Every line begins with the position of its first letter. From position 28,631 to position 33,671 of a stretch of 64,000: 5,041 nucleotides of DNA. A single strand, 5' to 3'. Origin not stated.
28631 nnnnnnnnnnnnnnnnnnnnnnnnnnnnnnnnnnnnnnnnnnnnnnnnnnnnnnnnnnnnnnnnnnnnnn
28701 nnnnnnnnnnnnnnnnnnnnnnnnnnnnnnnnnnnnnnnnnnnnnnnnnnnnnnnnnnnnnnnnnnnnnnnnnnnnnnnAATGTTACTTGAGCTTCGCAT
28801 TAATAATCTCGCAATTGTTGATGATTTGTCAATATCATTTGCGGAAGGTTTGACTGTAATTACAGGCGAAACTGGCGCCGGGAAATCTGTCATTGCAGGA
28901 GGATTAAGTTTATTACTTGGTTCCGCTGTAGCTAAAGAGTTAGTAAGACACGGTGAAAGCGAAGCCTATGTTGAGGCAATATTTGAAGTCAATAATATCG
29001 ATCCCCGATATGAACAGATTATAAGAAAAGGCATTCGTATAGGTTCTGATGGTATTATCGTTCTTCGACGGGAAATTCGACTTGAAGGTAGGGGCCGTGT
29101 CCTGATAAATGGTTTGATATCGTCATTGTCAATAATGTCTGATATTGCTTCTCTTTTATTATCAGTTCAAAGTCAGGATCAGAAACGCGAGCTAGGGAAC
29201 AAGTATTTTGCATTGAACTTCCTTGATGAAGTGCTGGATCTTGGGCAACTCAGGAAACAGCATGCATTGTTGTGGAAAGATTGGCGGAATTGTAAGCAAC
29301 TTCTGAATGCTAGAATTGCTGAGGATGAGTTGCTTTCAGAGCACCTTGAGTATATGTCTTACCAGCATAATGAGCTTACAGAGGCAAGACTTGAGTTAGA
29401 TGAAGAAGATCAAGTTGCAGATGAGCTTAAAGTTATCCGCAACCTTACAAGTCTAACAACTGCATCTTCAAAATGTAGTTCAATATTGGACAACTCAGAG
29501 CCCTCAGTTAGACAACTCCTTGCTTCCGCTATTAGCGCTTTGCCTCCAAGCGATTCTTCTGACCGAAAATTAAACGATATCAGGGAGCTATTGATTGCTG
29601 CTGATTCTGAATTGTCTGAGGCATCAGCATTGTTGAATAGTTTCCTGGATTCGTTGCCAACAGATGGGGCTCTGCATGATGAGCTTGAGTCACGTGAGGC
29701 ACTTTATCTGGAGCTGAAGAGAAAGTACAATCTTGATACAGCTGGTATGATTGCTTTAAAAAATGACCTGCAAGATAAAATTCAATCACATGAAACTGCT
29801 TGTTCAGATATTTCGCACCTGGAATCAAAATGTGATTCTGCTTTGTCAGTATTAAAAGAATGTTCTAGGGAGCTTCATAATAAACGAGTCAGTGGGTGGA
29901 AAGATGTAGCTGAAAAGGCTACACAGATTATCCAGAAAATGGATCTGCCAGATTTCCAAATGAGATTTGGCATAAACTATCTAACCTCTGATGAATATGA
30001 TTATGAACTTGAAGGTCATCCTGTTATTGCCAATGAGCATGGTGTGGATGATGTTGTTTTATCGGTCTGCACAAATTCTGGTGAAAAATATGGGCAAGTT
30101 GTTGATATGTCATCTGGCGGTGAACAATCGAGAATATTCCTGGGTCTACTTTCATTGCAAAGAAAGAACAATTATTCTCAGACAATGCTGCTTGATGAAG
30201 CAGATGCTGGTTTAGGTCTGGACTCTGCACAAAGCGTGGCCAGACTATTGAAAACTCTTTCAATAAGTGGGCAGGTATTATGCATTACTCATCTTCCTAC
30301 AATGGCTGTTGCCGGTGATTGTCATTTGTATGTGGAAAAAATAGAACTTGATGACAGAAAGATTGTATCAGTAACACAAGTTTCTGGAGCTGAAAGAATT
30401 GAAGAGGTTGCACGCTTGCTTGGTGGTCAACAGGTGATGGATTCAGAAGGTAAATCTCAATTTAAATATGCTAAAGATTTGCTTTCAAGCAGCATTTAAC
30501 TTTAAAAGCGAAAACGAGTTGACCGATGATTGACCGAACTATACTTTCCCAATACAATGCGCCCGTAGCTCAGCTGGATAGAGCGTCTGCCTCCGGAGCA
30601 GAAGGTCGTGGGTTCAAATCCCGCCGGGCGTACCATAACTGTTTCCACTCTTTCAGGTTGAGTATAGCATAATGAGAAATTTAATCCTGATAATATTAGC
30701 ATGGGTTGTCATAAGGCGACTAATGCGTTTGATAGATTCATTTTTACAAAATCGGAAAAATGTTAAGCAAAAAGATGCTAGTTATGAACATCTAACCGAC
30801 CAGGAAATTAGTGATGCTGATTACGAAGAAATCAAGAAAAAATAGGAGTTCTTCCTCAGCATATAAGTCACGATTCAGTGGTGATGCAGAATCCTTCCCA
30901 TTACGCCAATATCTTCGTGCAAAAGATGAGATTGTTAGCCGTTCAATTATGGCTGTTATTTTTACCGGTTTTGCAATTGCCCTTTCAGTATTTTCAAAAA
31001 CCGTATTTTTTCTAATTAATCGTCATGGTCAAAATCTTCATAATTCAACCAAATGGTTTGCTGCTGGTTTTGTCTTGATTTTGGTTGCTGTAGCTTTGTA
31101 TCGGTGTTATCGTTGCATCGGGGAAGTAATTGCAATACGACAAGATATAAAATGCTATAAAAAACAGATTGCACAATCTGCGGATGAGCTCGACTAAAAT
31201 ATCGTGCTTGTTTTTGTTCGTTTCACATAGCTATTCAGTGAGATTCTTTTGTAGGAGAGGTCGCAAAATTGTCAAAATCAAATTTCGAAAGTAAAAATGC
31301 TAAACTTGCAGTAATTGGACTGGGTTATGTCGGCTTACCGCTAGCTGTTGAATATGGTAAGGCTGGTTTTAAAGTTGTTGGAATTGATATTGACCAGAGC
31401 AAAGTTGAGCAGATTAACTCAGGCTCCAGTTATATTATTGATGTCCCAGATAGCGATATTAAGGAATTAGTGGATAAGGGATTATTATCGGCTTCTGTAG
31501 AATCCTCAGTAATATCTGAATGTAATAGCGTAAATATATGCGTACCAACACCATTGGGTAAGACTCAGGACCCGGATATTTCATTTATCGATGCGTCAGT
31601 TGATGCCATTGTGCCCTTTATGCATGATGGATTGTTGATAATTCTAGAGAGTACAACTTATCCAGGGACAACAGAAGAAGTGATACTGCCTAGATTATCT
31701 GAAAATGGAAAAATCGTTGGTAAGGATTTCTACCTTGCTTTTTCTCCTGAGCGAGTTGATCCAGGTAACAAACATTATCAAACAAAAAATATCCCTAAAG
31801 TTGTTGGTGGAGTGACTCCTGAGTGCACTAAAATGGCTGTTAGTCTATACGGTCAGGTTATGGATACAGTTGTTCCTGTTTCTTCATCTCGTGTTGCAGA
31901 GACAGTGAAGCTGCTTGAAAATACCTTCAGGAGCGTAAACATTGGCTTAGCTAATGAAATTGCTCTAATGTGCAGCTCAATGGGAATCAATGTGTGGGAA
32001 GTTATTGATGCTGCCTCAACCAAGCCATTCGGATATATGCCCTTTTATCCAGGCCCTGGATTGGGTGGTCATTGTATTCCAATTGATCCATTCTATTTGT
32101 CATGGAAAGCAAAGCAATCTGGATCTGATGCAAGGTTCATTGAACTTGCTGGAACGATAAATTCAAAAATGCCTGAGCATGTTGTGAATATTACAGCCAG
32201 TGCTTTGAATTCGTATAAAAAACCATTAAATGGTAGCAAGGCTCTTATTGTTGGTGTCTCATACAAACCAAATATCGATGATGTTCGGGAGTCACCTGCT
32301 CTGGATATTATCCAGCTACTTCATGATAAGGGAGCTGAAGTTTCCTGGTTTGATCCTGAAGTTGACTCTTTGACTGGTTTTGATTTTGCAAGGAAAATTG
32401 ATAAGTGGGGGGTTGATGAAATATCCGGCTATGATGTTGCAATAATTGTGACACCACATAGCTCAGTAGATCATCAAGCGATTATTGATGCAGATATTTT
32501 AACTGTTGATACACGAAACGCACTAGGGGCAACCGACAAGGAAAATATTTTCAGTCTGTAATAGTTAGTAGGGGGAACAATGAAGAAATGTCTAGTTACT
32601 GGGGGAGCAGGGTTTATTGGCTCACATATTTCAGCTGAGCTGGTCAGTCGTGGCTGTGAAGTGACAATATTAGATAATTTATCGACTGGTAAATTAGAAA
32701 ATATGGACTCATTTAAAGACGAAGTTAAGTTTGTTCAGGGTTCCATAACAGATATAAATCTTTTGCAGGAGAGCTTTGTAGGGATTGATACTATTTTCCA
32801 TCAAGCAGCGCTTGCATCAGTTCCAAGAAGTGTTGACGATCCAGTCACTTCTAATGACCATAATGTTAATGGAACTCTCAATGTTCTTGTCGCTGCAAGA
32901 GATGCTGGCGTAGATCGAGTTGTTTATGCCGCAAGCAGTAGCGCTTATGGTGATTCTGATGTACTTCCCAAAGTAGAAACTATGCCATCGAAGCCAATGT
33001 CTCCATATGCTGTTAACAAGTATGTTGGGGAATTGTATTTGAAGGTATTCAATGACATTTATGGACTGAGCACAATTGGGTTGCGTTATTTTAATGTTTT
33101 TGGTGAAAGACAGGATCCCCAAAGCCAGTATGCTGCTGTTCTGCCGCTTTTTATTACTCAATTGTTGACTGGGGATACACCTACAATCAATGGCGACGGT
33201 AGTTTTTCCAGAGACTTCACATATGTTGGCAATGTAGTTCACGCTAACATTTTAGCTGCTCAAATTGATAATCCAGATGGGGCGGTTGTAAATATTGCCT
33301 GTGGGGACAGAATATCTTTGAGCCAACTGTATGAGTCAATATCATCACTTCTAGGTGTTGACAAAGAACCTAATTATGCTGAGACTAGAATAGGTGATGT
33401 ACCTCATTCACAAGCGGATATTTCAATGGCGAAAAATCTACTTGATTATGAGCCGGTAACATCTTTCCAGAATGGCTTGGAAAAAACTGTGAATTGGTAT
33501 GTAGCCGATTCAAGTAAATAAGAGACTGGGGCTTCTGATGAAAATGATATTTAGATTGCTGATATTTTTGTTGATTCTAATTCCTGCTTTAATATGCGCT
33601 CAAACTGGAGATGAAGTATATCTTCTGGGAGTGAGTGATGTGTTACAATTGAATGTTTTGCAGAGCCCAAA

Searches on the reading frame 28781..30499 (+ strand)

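Call 9: search_protein_families(library=pfam, proteins=[window:28781-30499:+], max_evalue=0.001)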
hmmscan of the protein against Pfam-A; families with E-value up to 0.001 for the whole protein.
window:28781-30499:+ (572 aa): 4 families
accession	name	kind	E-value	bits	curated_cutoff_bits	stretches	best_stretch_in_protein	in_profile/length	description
PF02463.25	SMC_N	-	3.1e-12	46.8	40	1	14-513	16-206/220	RecF/RecN/SMC N terminal domain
PF13476.12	AAA_23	-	6.7e-10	40.4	27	1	4-218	1-175/201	AAA domain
PF13175.12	AAA_15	-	6.4e-06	26.5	32.1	1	2-508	3-373/374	AAA ATPase domain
PF13304.12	AAA_21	-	3.1e-05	24.6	27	0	441-507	236-301/304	AAA domain, putative AbiEii toxin, Type IV TA system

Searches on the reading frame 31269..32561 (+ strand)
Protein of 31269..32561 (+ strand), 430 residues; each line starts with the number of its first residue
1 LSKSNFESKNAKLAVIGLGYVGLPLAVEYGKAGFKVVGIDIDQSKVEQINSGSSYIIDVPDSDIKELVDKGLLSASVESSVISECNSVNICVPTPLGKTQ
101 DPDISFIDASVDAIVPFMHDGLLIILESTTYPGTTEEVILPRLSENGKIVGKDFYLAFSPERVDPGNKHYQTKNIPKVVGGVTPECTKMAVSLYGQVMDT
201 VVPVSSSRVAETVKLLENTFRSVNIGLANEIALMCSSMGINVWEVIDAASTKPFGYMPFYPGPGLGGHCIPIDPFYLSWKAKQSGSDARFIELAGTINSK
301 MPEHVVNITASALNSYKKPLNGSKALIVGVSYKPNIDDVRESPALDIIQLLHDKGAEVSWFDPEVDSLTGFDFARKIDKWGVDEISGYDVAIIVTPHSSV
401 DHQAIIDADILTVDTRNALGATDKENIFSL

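Call 9: search_protein_families(library=pfam, proteins=[window:31269-32561:+], max_evalue=0.001)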
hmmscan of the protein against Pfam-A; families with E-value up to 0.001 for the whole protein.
window:31269-32561:+ (430 aa): 4 families
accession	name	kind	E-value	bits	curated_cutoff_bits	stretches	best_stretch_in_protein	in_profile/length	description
PF03721.20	UDPG_MGDP_dh_N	-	6.3e-44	150.2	27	1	12-189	2-182/187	UDP-glucose/GDP-mannose dehydrogenase family, NAD binding domain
PF00984.24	UDPG_MGDP_dh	-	4.7e-31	107.2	25.4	1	209-299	2-93/94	UDP-glucose/GDP-mannose dehydrogenase family, central domain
PF03720.21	UDPG_MGDP_dh_C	-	5e-19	69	30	1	326-419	1-101/103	UDP-glucose/GDP-mannose dehydrogenase family, UDP binding domain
PF03446.21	NAD_binding_2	-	3.2e-07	30.9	21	1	12-138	1-103/161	NAD binding domain of 6-phosphogluconate dehydrogenase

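Call 70: search_protein_families(library=ncbifam, proteins=[window:31269-32561:+], max_evalue=1e-10)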
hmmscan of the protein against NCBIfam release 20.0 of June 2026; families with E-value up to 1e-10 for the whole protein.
window:31269-32561:+ (430 aa): 7 families
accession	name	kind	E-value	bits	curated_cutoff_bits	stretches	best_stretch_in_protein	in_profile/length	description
TIGR03026.1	NDP-sugDHase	subfamily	3.2e-124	414.9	189.8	1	12-417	2-413/413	nucleotide sugar dehydrogenase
NF040825.1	UDPMaNacDH_Arch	equivalog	3.1e-82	276.7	750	1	12-399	2-376/418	UDP-N-acetyl-D-mannosamine dehydrogenase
NF008286.0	PRK11064.1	equivalog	9.4e-79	264.9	459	1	11-399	4-398/420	UDP-N-acetyl-D-mannosamine dehydrogenase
NF011729.0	PRK15182.1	equivalog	3e-66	223.9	592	1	9-398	5-389/425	Vi polysaccharide biosynthesis UDP-N-acetylglucosamine C-6 dehydrogenase TviB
NF041297.1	UDPGDh_AglM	equivalog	5.8e-49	167.1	670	1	12-395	2-390/429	UDP-glucose 6-dehydrogenase AglM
NF047673.2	TeichurnBiosyTuaD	equivalog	8e-42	143.9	700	1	12-398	3-388/439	UDP-glucose 6-dehydrogenase TuaD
NF011631.0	PRK15057.1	equivalog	1.9e-12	47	757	1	12-369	2-343/388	UDP-glucose 6-dehydrogenase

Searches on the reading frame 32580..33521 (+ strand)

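Call 9: search_protein_families(library=pfam, proteins=[window:32580-33521:+], max_evalue=0.001)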
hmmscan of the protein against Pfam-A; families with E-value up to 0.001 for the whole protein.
window:32580-33521:+ (313 aa): 8 families
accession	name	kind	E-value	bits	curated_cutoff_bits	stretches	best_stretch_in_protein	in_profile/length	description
PF01370.27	Epimerase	-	7.1e-59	199.6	20.9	1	5-240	2-240/240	NAD dependent epimerase/dehydratase family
PF16363.11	GDP_Man_Dehyd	-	4.4e-51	174.7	27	1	5-303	1-332/332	GDP-mannose 4,6 dehydratase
PF01073.25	3Beta_HSD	-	3e-30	105.7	22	1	5-228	1-230/280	3-beta hydroxysteroid dehydrogenase/isomerase family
PF02719.21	Polysacc_synt_2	-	7.8e-16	58.5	20.2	1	5-265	2-254/293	Polysaccharide biosynthesis protein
PF13460.12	NAD_binding_10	-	2.2e-09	37.9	27.2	1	8-154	1-131/184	NAD(P)H-binding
PF05368.20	NmrA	-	5.2e-07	30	27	1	2-133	3-122/298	NmrA-like family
PF07993.18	NAD_binding_4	-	1.5e-06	28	20.1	1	6-137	1-153/258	Male sterility protein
PF04321.23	RmlD_sub_bind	-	0.00011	21.8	27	1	3-155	2-137/287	RmlD substrate binding domain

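Call 70: search_protein_families(library=ncbifam, proteins=[window:32580-33521:+], max_evalue=1e-10)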
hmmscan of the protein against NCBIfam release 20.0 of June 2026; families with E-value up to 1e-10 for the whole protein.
window:32580-33521:+ (313 aa): 20 families
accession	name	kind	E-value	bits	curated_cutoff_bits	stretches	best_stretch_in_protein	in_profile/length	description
NF011728.1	PRK15181.1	equivalog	4.1e-85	285.8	760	1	2-311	16-341/348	Vi polysaccharide biosynthesis UDP-N-acetylglucosaminuronic acid C-4 epimerase TviC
TIGR04180.1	EDH_00030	hypoth_equivalog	1.1e-50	172.4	475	1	5-292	2-294/297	NAD-dependent 4,6-dehydratase LegB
TIGR01179.1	galE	equivalog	1.9e-49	168.3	262.3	1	4-307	2-325/332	UDP-glucose 4-epimerase GalE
TIGR01181.1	dTDP_gluc_dehyt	equivalog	2.4e-40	138.6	365.1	1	3-311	1-315/321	dTDP-glucose 4,6-dehydratase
NF007956.0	PRK10675.1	subfamily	1.2e-36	126.6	394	1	3-307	2-329/338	UDP-glucose 4-epimerase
TIGR02197.1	heptose_epim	equivalog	6.8e-36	124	274.6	1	5-309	2-315/316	ADP-glyceromanno-heptose 6-epimerase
TIGR03466.1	HpnA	hypoth_equivalog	1.9e-23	82.9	367.65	1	3-147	2-145/327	hopanoid-associated sugar epimerase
NF007490.0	PRK10084.1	subfamily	1.3e-22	80.3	649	1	3-311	2-338/361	dTDP-glucose 4,6-dehydratase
NF008360.0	PRK11150.1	equivalog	3.1e-22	79.2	452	1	5-249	3-245/310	ADP-glyceromanno-heptose 6-epimerase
NF007582.0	PRK10217.1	equivalog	4.6e-22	78.6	698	1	1-312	1-336/355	dTDP-glucose 4,6-dehydratase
NF042422.1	oxyalk_red_OleD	equivalog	5.2e-22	78.6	580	1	3-228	2-216/329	2-alkyl-3-oxoalkanoate reductase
NF042423.1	oxyalk_red_Shew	equivalog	1.2e-19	70.6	580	1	2-228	9-222/331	2-alkyl-3-oxoalkanoate reductase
TIGR02622.1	CDP_4_6_dhtase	equivalog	6.5e-16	58.4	278.45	1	2-158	5-169/352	CDP-glucose 4,6-dehydratase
TIGR01472.1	gmd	equivalog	7.9e-16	58.2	415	1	2-259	1-269/342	GDP-mannose 4,6-dehydratase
NF047922.1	GDPFucSynFcl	equivalog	3.9e-14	52.8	500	1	2-311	3-305/308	GDP-L-fucose synthase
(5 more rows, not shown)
